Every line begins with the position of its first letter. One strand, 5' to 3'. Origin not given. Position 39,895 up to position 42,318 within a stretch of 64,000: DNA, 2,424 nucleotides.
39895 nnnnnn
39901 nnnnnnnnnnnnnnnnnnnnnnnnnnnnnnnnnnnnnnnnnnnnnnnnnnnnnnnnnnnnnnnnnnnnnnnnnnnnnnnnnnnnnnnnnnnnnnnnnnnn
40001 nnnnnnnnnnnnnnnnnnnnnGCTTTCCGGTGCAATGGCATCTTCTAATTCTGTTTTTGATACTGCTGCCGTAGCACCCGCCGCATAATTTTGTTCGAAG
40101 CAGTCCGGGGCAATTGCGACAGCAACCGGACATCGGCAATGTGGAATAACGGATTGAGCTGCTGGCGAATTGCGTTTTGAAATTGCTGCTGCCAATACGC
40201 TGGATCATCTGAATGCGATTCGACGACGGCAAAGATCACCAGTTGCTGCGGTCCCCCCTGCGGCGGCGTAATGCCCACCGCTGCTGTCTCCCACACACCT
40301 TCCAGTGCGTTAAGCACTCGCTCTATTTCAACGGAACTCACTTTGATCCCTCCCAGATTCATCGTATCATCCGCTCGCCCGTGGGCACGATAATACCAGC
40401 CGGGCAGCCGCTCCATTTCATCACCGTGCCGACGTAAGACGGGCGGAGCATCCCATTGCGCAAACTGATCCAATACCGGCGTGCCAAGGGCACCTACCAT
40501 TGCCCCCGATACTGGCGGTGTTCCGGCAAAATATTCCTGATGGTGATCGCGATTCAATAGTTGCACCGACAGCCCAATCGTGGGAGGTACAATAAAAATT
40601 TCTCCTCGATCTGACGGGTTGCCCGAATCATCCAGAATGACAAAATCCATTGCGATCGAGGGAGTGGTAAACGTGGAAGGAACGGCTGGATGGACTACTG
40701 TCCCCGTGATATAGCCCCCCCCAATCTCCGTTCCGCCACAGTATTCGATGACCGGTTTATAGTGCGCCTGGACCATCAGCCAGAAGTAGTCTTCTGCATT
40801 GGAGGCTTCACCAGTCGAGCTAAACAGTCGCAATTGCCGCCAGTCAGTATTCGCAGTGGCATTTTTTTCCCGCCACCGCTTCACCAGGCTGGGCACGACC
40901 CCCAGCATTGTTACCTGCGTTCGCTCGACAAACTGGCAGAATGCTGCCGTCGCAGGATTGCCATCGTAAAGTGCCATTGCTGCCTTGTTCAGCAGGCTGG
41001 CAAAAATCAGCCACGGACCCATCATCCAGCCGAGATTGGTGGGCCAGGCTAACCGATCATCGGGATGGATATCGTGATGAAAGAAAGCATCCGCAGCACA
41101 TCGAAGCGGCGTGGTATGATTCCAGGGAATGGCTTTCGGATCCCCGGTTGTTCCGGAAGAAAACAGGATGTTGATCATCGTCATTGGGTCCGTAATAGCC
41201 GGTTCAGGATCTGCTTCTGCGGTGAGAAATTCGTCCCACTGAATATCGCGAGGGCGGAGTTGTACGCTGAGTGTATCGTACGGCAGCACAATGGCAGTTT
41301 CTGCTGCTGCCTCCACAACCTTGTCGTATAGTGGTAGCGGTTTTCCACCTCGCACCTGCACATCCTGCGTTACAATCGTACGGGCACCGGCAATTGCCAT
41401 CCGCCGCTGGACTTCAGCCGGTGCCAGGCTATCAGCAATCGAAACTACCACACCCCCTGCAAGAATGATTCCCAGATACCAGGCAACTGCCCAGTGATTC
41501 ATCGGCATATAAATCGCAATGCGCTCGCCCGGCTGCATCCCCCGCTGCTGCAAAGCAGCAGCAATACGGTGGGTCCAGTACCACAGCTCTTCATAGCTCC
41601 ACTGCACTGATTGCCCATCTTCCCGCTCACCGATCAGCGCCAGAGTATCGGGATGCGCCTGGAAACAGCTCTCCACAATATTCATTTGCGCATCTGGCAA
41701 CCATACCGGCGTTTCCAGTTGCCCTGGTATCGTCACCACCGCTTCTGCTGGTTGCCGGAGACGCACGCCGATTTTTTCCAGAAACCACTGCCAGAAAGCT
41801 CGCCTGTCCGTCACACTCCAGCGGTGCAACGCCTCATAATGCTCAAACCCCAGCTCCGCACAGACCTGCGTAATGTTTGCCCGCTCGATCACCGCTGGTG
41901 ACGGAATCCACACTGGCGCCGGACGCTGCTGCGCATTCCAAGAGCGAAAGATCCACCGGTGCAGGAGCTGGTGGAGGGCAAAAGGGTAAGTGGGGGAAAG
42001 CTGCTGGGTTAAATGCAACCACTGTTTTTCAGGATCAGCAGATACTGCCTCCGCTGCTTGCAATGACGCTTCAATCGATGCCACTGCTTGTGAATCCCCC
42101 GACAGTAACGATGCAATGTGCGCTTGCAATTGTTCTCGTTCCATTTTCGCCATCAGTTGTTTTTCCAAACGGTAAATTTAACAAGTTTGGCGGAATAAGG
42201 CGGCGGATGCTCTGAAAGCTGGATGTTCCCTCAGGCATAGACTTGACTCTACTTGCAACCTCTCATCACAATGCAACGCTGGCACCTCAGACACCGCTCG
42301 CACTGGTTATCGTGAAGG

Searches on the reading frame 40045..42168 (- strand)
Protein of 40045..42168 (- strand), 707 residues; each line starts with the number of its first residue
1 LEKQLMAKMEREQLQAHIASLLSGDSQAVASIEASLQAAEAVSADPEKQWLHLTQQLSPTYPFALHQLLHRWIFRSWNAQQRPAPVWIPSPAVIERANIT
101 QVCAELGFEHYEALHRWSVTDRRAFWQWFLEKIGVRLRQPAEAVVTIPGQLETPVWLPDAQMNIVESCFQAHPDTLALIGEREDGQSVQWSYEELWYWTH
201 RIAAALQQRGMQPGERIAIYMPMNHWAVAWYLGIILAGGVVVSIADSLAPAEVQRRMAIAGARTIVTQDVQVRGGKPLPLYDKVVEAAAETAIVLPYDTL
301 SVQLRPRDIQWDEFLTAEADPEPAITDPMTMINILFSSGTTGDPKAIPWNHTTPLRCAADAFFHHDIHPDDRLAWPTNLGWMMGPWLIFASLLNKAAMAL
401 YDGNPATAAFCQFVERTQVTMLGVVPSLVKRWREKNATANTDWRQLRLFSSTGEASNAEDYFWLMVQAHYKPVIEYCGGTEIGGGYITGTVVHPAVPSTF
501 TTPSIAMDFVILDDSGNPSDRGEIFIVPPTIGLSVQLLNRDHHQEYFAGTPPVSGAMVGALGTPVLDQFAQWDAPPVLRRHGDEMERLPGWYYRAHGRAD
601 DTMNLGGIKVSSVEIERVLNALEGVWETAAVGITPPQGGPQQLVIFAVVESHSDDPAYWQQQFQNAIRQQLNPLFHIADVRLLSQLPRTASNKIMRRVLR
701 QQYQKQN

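Call 5: search_protein_families(library=pfam, proteins=[window:40045-42168:-], max_evalue=1)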
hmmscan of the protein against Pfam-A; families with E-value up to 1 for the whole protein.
window:40045-42168:- (707 aa): 3 families
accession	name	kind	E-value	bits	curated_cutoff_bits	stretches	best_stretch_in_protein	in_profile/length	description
PF00501.34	AMP-binding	-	1.2e-52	179.5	29.9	1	170-526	6-374/384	AMP-binding enzyme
PF13193.12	AMP-binding_C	-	6.9e-08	33.7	24.5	1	614-693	1-76/76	AMP-binding enzyme C-terminal domain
PF16177.11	ACAS_N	-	1.1e-05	25.6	27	1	111-168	1-55/55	Acetyl-coenzyme A synthetase N-terminus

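Call 6: search_protein_families(library=ncbifam, proteins=[window:40045-42168:-], max_evalue=1)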
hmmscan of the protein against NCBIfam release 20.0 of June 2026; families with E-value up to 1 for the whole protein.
window:40045-42168:- (707 aa): 101 families (the best 25 are shown)
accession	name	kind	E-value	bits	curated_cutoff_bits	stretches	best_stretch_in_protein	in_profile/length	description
NF002937.0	PRK03584.1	subfamily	1.6e-80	271.1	639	1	83-696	4-618/657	acetoacetate--CoA ligase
TIGR02188.1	Ac_CoA_lig_AcsA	equivalog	1.2e-67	228.6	724.95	2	108-522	4-443/629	acetate--CoA ligase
NF001208.0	PRK00174.1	subfamily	6.1e-64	216.5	657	2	104-521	22-459/649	acetate--CoA ligase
TIGR01217.1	ac_ac_CoA_syn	equivalog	1.1e-60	205.5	520.9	2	82-545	2-488/652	acetoacetate--CoA ligase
NF007815.0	PRK10524.1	equivalog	3.3e-40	138.2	955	2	110-507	3-417/629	propionate--CoA ligase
NF004837.0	PRK06187.1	subfamily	3.4e-37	127.9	476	2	163-485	12-326/531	long-chain-fatty-acid--CoA ligase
NF003313.0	PRK04319.1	equivalog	7.2e-37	126.9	729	2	170-556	56-442/574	acetate--CoA ligase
TIGR02316.1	propion_prpE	equivalog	1.3e-34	119.9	827.4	2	110-487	2-396/628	propionate--CoA ligase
TIGR01733.1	AA-adenyl-dom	subfamily_domain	1.3e-32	113.1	317.4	1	191-629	1-408/409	amino acid adenylation domain-containing protein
NF053567.1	HBDA_AROS1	equivalog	1.6e-32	112.6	1000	2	190-481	40-323/523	3-hydroxybenzoate--CoA ligase HbdA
NF047394.1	AcylCoAsynMbcS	equivalog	8.3e-31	107.2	850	2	162-459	12-302/525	acyl-CoA synthetase MbcS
TIGR03098.1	ligase_PEP_1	hypoth_equivalog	8.5e-31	107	592.35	2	165-455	6-287/517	acyl-CoA ligase (AMP-forming), exosortase A system-associated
TIGR02262.1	benz_CoA_lig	subfamily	2e-27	96.1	375.25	2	188-482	29-315/508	benzoate-CoA ligase family protein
NF006182.0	PRK08316.1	subfamily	1.1e-26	93.4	663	2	170-371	22-213/523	fatty acyl-CoA synthetase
NF005801.1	PRK07656.1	equivalog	3e-26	92.1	657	2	187-456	24-290/500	FadD3 family acyl-CoA ligase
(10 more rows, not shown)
